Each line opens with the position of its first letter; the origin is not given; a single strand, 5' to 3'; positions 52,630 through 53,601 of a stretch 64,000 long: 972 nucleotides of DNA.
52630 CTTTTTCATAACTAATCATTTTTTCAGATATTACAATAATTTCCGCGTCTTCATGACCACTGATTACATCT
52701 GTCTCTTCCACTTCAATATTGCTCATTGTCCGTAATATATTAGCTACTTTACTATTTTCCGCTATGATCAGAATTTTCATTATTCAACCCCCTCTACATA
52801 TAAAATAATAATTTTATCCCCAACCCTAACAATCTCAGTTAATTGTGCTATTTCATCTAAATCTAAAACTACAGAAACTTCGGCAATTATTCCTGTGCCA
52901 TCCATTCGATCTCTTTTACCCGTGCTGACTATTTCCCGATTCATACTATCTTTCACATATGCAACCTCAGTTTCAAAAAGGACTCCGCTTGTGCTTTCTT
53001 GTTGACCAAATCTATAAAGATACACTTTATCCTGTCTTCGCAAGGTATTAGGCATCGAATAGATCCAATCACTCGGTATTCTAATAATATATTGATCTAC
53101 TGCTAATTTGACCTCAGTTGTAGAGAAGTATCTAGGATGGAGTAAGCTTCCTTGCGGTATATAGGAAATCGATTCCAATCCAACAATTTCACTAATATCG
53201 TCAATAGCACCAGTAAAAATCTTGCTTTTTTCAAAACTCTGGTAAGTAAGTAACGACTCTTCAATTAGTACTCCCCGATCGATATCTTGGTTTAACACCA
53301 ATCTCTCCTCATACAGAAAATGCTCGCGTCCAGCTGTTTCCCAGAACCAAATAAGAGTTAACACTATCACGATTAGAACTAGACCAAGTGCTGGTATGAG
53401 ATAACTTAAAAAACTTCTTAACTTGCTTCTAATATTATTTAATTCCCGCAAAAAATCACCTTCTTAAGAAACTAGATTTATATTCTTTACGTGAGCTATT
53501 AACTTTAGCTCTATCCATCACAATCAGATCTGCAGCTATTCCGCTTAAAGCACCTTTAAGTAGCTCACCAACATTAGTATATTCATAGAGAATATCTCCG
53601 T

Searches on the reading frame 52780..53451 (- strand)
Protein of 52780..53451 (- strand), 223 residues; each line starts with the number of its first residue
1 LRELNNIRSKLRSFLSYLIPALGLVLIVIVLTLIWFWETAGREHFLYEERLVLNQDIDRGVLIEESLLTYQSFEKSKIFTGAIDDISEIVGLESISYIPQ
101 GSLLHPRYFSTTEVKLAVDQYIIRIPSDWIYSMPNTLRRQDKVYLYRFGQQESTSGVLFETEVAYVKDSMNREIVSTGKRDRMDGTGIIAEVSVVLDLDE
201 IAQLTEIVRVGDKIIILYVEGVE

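Call 5: search_protein_families(library=pfam, proteins=[window:52780-53451:-], max_evalue=0.1)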
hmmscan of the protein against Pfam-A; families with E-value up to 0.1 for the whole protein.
window:52780-53451:- (223 aa): 1 family
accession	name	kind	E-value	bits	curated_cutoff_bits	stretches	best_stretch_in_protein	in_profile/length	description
PF08666.17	SAF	-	0.00059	20.8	21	1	51-106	4-59/63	SAF domain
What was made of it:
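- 52780..53451 (-): CpaB/RcpC-like SAF-domain protein with an N-terminal TM helix (223 aa). SAF E=5.9e-4 (call 5).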

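Call 6: search_protein_families(library=ncbifam, proteins=[window:52780-53451:-], max_evalue=0.1)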
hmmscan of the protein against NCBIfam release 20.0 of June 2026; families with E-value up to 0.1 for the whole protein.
window:52780-53451:- (223 aa): 2 families
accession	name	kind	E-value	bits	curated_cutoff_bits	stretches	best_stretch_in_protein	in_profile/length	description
TIGR03170.1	flgA_cterm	equivalog_domain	3.1e-05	23.9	54.65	1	48-108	13-73/137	flagellar basal body P-ring formation chaperone FlgA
TIGR03177.1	pilus_cpaB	equivalog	0.00021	20.6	71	1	42-115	31-104/262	Flp pilus assembly protein CpaB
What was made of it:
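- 52780..53451 (-): TIGR03177 pilus_cpaB E=2.1e-4 (call 6).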
